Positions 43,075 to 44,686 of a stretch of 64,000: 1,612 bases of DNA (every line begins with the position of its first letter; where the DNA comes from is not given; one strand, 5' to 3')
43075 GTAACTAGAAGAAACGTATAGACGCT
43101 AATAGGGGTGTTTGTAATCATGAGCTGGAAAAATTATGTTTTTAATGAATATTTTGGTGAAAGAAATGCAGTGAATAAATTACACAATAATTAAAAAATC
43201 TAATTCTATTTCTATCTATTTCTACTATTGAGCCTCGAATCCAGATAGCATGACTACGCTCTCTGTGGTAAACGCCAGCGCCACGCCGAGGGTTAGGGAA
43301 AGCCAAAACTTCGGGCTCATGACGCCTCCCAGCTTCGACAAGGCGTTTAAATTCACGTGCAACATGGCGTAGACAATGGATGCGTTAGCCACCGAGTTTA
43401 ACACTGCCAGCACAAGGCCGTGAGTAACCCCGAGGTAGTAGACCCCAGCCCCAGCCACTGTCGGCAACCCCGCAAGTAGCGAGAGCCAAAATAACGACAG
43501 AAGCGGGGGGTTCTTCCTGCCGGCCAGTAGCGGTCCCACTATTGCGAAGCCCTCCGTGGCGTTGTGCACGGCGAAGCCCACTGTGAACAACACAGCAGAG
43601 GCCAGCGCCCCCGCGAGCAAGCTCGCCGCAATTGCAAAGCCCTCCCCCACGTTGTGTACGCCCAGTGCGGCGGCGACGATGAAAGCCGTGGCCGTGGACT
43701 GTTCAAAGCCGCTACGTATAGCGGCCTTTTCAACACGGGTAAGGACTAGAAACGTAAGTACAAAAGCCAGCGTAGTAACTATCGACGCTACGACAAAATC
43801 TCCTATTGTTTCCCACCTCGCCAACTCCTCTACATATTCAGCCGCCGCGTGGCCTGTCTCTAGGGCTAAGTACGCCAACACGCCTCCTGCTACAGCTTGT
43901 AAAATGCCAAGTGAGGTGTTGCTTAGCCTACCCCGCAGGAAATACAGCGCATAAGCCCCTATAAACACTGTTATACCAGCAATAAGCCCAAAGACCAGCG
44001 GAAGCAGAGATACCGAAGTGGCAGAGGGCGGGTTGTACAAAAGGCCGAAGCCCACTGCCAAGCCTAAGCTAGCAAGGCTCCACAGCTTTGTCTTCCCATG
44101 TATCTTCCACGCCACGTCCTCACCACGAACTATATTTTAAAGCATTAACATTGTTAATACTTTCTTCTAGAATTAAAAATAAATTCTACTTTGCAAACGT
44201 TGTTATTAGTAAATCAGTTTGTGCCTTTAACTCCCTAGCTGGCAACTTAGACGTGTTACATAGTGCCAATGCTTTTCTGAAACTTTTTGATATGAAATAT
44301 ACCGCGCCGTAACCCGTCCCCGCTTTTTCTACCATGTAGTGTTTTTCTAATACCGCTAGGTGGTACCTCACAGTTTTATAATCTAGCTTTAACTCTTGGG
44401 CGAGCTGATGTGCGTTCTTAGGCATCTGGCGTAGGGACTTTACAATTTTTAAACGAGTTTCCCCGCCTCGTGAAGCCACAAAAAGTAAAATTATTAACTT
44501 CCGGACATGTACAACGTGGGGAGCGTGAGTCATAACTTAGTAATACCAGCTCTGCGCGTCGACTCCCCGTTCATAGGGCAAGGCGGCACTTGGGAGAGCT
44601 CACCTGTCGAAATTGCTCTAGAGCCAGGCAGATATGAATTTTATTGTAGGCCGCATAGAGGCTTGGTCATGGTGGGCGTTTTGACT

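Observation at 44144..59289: Shared palindromic operator TTAAC-N3-GTTAA at four transporter promoters (ZIP, both faces of the phnC/phnD divergent region, feoB)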

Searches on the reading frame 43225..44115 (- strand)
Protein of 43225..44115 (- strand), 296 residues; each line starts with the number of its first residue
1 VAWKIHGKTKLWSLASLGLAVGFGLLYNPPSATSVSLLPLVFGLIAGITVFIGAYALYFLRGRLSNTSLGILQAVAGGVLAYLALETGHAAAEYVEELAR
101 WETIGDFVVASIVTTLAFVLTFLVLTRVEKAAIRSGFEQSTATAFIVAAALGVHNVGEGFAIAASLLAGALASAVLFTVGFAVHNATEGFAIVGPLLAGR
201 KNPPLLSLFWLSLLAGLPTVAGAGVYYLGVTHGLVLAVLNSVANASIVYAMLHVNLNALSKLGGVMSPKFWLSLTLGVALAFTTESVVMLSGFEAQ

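Call 8: search_protein_families(library=pfam, proteins=[window:43225-44115:-])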
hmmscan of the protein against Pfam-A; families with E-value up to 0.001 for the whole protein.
window:43225-44115:- (296 aa): 0 families

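Call 37: search_protein_families(library=ncbifam, proteins=[window:43225-44115:-], max_evalue=0.01)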
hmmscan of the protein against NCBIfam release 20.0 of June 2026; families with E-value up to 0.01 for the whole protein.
window:43225-44115:- (296 aa): 0 families

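Call 38: find_homologous_proteins(query=window:43225-44112:-, max_evalue=1e-10)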
Query window:43225-44112:- (295 aa): 62 proteins with E <= 1e-10 among 8000 candidates.
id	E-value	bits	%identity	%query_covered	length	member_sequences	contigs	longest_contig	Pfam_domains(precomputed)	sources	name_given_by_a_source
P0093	7.3e-175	598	100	100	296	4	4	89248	-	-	-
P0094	1.1e-115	404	75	89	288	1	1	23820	PF02535.29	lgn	-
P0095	6.4e-99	349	67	87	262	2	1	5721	-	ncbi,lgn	ncbi:MAG: ZIP family metal transporter [Pyrobaculum sp.]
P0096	5.2e-96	340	67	89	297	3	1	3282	-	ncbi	ncbi:MAG: ZIP family metal transporter [Thermoproteus sp.]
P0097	2.2e-95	338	68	87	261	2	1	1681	-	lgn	-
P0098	9.5e-94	332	65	87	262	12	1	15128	PF02535.29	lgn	-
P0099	4.8e-93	330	66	87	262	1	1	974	-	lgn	-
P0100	4.1e-91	324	65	86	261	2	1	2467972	PF02535.29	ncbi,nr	ncbi:ZIP family metal transporter [Pyrobaculum ferrireducens]|nr:ZIP family metal transporter [Pyrob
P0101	6.2e-88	313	62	86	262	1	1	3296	-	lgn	-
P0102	1.1e-84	303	62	87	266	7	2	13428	-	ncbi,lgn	-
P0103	4.0e-84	301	62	87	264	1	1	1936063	-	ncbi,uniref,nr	ncbi:zinc transporter, ZIP family [Thermoproteus uzoniensis 768-20]|uniref:Zinc transporter, ZIP fam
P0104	4.1e-84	301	58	93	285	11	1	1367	PF02535.29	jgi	-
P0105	5.1e-83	297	62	86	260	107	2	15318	-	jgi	jgi:ZIP family zinc transporter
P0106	1.3e-82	296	61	86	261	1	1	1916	-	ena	-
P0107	1.4e-82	296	59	87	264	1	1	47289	-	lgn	-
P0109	5.9e-81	290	59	86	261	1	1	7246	PF02535.29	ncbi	-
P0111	5.1e-79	284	57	89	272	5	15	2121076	-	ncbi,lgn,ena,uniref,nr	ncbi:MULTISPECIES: ZIP family metal transporter [Pyrobaculum]|uniref:Zinc transporter, ZIP family n=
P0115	3.9e-77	278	58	87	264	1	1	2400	PF02535.29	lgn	-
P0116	7.6e-75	270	58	87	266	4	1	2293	PF02535.29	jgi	-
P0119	5.0e-68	248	50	86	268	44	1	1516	PF02535.29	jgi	jgi:ZIP family zinc transporter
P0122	2.8e-66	242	48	86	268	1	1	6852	PF02535.29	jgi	jgi:ZIP family zinc transporter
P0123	8.0e-66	241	52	87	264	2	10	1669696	-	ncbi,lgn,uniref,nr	ncbi:conserved hypothetical protein [Aeropyrum pernix K1]|uniref:Zinc transporter ZupT n=1 Tax=Aerop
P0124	9.8e-66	240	54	86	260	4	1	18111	PF02535.29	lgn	-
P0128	1.8e-62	230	48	86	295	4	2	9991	PF02535.29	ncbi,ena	-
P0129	2.7e-61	226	48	86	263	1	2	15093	PF02535.29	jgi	-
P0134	6.1e-58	215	54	76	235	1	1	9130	PF02535.29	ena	-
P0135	2.0e-57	213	47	86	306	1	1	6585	PF02535.29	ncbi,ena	-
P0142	1.5e-48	184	43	87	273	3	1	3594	PF02535.29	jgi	-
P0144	2.1e-46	177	57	59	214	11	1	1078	PF02535.29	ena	-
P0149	1.2e-42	165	58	59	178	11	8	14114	PF02535.29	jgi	jgi:ZIP family zinc transporter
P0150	2.0e-42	164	60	55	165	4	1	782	PF02535.29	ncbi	-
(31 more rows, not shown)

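Call 39: find_encoding_contigs(protein=P0094, flank=10000, max_places=1)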
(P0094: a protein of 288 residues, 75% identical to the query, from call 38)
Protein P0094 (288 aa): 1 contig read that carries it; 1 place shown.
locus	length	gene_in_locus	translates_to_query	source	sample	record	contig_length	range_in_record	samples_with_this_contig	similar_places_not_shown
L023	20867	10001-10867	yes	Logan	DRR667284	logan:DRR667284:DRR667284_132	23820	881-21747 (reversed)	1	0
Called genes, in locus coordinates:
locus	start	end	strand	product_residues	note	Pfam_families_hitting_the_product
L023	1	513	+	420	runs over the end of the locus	-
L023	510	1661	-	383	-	PF01717:Meth_synt_2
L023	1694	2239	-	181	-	PF12172:zf-ChsH2, PF01796:OB_ChsH2_C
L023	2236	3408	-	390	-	PF00108:Thiolase_N, PF22691:Thiolase_C_1, PF02803:Thiolase_C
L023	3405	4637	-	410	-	PF02771:Acyl-CoA_dh_N, PF02770:Acyl-CoA_dh_M, PF00441:Acyl-CoA_dh_1, PF08028:Acyl-CoA_dh_2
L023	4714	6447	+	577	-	PF00501:AMP-binding, PF13193:AMP-binding_C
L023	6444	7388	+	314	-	PF00248:Aldo_ket_red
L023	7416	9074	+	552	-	PF00501:AMP-binding, PF13193:AMP-binding_C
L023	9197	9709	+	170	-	-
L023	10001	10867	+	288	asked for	PF02535:Zip (faint)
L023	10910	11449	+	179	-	PF01814:Hemerythrin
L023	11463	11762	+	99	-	-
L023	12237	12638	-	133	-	PF00571:CBS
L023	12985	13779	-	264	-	-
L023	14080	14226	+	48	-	-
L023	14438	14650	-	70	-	PF08394:Arc_trans_TRASH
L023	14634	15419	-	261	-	PF01946:Thi4, PF00890:FAD_binding_2 (weak), PF01266:DAO, PF01494:FAD_binding_3 (weak), PF07992:Pyr_redox_2 (weak), PF12831:FAD_oxidored (weak), PF13450:NAD_binding_8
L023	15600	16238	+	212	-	PF03070:TENA_THI-4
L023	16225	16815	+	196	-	PF03070:TENA_THI-4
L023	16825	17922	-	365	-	PF22660:RS_preATP-grasp-like, PF02222:ATP-grasp, PF17769:PurK_C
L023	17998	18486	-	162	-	PF00731:AIRC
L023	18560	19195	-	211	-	PF07685:GATase_3 (weak), PF13507:GATase_5, PF00117:GATase (weak), PF01965:DJ-1_PfpI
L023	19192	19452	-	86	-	PF02700:PurS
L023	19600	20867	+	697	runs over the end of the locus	PF18072:FGAR-AT_linker, PF00586:AIRS, PF02769:AIRS_C, PF00586:AIRS, PF02769:AIRS_C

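Call 40: find_encoding_contigs(protein=P0100, flank=10000, max_places=1)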
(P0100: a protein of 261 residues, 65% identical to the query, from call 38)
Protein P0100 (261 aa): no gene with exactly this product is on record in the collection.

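Call 41: find_encoding_contigs(protein=P0111, flank=10000, max_places=3)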
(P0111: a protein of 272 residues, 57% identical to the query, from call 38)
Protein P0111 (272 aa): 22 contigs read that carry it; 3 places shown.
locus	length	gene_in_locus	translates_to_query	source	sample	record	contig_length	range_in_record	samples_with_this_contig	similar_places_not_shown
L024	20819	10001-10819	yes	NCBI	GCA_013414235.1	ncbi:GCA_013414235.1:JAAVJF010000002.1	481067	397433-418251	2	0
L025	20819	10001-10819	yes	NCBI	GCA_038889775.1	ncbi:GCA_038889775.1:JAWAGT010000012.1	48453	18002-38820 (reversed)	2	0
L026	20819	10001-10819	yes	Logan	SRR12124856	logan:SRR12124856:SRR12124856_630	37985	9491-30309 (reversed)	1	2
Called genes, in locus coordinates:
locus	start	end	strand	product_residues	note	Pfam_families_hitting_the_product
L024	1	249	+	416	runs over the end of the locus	PF01077:NIR_SIR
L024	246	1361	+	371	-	PF03460:NIR_SIR_ferr, PF01077:NIR_SIR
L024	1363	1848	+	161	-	-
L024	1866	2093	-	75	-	PF01206:TusA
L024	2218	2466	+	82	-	PF01206:TusA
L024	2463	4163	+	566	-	PF00708:Acylphosphatase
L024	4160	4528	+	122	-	-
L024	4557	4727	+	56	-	PF04945:YHS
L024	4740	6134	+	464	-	PF01134:GIDA (faint), PF03486:HI0933_like (faint), PF07992:Pyr_redox_2, PF12831:FAD_oxidored, PF13738:Pyr_redox_3, PF00070:Pyr_redox, PF02852:Pyr_redox_dim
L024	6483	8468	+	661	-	PF03190:Thioredox_DsbH, PF13098:Thioredoxin_2, PF13899:Thioredoxin_7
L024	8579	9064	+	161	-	PF00578:AhpC-TSA, PF08534:Redoxin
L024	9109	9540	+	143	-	-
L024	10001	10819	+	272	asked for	-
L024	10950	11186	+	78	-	PF08734:GYD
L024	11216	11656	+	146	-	PF13380:CoA_binding_2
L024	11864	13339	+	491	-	PF01841:Transglut_core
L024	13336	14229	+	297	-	PF27715:UCP019236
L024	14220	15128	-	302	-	PF05496:RuvB_N (weak), PF20030:bpMoxR (weak), PF00004:AAA, PF07726:AAA_3, PF07728:AAA_5, PF17863:AAA_lid_2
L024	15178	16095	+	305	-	PF01882:DUF58 (weak)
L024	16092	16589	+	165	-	-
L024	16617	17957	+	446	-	PF01637:ATPase_2, PF13173:AAA_14 (weak), PF13401:AAA_22, PF03008:DUF234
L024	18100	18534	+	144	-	-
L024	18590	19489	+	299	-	PF02678:Pirin, PF05726:Pirin_C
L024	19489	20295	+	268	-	-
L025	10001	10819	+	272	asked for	-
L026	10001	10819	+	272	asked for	-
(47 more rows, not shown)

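Call 47: search_protein_families(library=pfam, proteins=[L023:9197-9709:+, L024:9109-9540:+], max_evalue=0.01)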
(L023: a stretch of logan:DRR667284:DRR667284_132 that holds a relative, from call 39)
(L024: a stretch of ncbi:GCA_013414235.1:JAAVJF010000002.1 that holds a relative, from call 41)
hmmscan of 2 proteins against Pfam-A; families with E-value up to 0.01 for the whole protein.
L023:9197-9709:+ (170 aa): 0 families

L024:9109-9540:+ (143 aa): 1 family
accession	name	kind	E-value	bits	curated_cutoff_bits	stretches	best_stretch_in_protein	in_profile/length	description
PF02579.22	Nitro_FeMo-Co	-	2.8e-05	24.8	26.3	1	18-48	7-32/94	Dinitrogenase iron-molybdenum cofactor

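Call 56: find_encoding_contigs(protein=P0123, flank=4000, max_places=1)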
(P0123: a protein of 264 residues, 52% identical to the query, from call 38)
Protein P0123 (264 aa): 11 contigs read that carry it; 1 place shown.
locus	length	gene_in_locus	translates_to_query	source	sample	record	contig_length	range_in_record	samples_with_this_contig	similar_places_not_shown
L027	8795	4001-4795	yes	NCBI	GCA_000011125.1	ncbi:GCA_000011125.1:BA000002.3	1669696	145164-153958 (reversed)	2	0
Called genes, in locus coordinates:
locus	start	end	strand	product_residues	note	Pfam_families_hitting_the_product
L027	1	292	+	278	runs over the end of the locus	PF00294:PfkB (faint)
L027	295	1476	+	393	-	PF02163:Peptidase_M50, PF13180:PDZ_2 (weak), PF17820:PDZ_6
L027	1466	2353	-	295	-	-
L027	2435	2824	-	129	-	PF06677:Auto_anti-p27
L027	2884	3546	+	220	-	PF01885:PTS_2-RNA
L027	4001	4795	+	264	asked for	-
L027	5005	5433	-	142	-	-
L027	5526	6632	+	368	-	-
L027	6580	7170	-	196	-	-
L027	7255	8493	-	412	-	PF13231:PMT_2 (weak)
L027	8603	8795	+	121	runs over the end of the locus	PF19026:UBA_HYPK (weak)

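Call 57: find_encoding_contigs(protein=P0103, flank=10000, max_places=1)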
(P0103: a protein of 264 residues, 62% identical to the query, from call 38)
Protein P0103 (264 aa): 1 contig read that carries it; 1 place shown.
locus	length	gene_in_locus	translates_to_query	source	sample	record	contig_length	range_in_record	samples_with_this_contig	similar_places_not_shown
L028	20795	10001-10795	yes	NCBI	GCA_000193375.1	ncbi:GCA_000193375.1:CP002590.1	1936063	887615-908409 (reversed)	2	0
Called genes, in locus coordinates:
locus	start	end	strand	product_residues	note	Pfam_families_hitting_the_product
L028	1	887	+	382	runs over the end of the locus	PF07992:Pyr_redox_2 (faint), PF01266:DAO, PF13450:NAD_binding_8 (weak)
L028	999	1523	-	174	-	PF05942:PaREP1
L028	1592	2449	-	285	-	PF00581:Rhodanese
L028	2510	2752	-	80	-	PF01206:TusA (weak)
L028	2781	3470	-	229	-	PF21948:LplA-B_cat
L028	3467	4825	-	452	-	PF00890:FAD_binding_2 (weak), PF01134:GIDA (weak), PF07992:Pyr_redox_2, PF12831:FAD_oxidored, PF13450:NAD_binding_8 (weak), PF13738:Pyr_redox_3, PF00070:Pyr_redox, PF02852:Pyr_redox_dim, +4 more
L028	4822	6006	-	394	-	PF00364:Biotin_lipoyl, PF25917:BSH_RND, PF25919:BSH_CusB (weak), PF25984:BSH_YknX (faint), PF25997:BSH_YhbJ, PF02817:E3_binding, PF00198:2-oxoacid_dh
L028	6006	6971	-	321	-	PF02779:Transket_pyr, PF02780:Transketolase_C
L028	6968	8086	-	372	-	PF00676:E1_dh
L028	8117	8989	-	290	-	PF04055:Radical_SAM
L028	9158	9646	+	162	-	PF00578:AhpC-TSA, PF08534:Redoxin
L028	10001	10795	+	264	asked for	-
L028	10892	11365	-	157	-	PF01613:Flavin_Reduct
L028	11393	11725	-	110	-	-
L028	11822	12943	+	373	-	PF01637:ATPase_2, PF13191:AAA_16 (weak), PF13173:AAA_14 (faint), PF13401:AAA_22 (weak), PF21100:WHD_MCM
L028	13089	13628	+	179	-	-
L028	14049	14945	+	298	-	PF01557:FAA_hydrolase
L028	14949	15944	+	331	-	PF08240:ADH_N, PF00107:ADH_zinc_N, PF13602:ADH_zinc_N_2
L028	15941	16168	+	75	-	PF03928:HbpS-like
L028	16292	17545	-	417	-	PF00206:Lyase_1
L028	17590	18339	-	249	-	PF00106:adh_short, PF13460:NAD_binding_10 (weak), PF13561:adh_short_C2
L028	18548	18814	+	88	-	-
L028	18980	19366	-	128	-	-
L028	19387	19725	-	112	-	PF02635:DsrE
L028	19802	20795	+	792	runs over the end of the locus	PF00403:HMA, PF00122:E1-E2_ATPase, PF00702:Hydrolase, PF12710:HAD (weak), PF08282:Hydrolase_3 (faint)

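Call 84: search_protein_families(library=pfam, proteins=[window:43225-44115:-], max_evalue=10)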
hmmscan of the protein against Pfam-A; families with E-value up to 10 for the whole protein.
window:43225-44115:- (296 aa): 2 families
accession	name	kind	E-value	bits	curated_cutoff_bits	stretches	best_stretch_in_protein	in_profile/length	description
PF02535.28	Zip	-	0.0032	17.2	35.1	2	138-228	172-257/323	ZIP Zinc transporter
PF04123.18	DUF373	-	9.5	6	28.3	0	42-167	158-276/335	Domain of unknown function (DUF373)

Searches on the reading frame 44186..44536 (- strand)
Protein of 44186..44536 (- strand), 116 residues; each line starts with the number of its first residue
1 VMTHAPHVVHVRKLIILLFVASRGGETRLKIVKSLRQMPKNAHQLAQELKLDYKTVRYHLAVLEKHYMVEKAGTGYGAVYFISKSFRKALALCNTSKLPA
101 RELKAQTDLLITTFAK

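Call 8: search_protein_families(library=pfam, proteins=[window:44186-44533:-])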
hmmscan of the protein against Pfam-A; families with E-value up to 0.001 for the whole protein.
window:44186-44533:- (115 aa): 3 families
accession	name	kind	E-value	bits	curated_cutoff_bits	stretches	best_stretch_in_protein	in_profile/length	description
PF01022.26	HTH_5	-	1.7e-10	41.1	22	1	25-69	2-46/47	Bacterial regulatory protein, arsR family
PF12840.13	HTH_20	-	4.2e-05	23.9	27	1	25-69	4-49/51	Helix-turn-helix domain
PF25213.1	HVO_A0261_N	-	0.00013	22.2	35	1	25-76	11-62/86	HVO_A0261 N-terminal domain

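Call 11: find_encoding_contigs(protein=window:44186-44536:-, flank=10000, max_places=10)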
Protein window:44186-44536:- (116 aa): no gene with exactly this product is on record in the collection.

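Call 16: find_homologous_proteins(query=window:44186-44533:-)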
Query window:44186-44533:- (115 aa): 14 proteins with E <= 0.001 among 25 candidates.
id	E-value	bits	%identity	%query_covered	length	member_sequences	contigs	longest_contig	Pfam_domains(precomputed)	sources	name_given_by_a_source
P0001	2.1e-43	165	100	69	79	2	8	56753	-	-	-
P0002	9.1e-16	76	48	73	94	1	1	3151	PF21476.5,PF01022.27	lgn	-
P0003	3.3e-15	74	48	70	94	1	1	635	PF01022.27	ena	-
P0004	3.7e-15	74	47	70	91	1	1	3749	PF01022.27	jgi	jgi:DNA-binding transcriptional ArsR family regulator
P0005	3.8e-15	74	53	66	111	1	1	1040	PF12840.14,PF21476.5,PF01022.27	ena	-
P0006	1.4e-14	72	48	68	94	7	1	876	PF01022.27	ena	-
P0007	3.2e-14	71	48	63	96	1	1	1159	PF12840.14,PF21476.5,PF01022.27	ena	-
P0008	7.8e-14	70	48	68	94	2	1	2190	PF25212.3,PF01022.27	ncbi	-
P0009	9.7e-14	69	51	64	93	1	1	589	PF21476.5,PF01022.27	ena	-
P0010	1.9e-12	65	45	69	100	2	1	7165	PF01022.27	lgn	-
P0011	5.3e-11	61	47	61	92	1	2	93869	PF12840.14,PF01022.27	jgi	jgi:predicted transcriptional regulator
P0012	3.1e-10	58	47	63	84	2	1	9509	PF21476.5,PF01022.27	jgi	-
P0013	1.2e-7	50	45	56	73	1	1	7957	PF12840.14,PF21476.5,PF01022.27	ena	-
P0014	2.0e-7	49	43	56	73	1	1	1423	PF12840.14,PF21476.5,PF01022.27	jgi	jgi:predicted ArsR family transcriptional regulator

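Call 37: search_protein_families(library=ncbifam, proteins=[window:44186-44533:-], max_evalue=0.01)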
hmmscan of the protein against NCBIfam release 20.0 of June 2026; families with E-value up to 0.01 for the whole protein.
window:44186-44533:- (115 aa): 6 families
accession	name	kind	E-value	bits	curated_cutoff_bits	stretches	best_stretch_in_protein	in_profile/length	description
NF033788.1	HTH_metalloreg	subfamily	1.2e-08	34.6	55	1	25-84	11-71/77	metalloregulator ArsR/SmtB family transcription factor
NF033789.1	repress_SdpR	subfamily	3.1e-06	27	100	1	25-83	8-66/79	autorepressor SdpR family transcription factor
NF053602.1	Phr_regulator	exception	0.00028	20.5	320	1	23-71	10-62/191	heat shock transcription regulator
NF045707.1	Dbac_1936_reg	equivalog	0.00084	19.3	115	1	19-79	11-71/99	ArsR/SmtB-type metalloregulator TsoR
TIGR01884.1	cas_HTH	subfamily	0.0018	17.7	60.2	1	24-73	141-191/202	CRISPR-associated CARF protein Csa3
NF047906.1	CdPbTransRegCmtR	equivalog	0.0023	17.8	150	1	25-83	21-79/104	Cd(II)/Pb(II)-sensing metalloregulatory transcriptional regulator CmtR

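Call 49: list_cluster_members(proteins=[P0002, P0004, P0005, P0008, P0010, P0011, P0012, window:44186-44533:-])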
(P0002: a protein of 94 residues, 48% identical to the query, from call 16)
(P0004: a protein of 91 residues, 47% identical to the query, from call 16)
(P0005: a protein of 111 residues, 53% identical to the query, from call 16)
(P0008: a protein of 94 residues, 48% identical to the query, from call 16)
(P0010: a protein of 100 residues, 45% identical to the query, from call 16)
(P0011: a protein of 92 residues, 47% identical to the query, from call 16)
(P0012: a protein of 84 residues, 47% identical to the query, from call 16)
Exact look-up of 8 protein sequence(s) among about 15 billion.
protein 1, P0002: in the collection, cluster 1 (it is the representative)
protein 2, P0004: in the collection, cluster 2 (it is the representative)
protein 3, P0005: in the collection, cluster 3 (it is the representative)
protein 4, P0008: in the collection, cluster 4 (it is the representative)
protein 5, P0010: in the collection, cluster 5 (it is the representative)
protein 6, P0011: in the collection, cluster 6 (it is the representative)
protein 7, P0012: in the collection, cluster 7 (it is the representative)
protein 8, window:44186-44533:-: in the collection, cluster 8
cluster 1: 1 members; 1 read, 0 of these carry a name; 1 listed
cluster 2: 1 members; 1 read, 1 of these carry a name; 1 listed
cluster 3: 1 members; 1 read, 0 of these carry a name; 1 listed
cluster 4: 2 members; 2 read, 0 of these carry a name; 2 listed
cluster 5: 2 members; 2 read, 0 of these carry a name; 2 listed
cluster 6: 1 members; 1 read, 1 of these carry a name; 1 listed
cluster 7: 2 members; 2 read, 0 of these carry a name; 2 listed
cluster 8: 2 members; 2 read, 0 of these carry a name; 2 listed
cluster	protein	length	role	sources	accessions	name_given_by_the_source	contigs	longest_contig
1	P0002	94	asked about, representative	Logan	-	-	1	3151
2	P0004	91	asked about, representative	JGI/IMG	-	DNA-binding transcriptional ArsR family regulator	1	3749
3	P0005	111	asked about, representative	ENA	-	-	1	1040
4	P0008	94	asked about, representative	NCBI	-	-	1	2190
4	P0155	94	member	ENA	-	-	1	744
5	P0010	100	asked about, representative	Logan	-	-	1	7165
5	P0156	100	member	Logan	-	-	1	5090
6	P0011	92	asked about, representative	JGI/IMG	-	predicted transcriptional regulator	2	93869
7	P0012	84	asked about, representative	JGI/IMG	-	-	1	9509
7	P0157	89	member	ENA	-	-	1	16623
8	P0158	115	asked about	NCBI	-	-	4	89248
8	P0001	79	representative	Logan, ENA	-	-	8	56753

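Call 54: search_solved_structures(query=window:44186-44533:-, max_evalue=0.01)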
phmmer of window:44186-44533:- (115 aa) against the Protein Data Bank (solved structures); distinct sequences matched with E-value up to 0.01: 0.
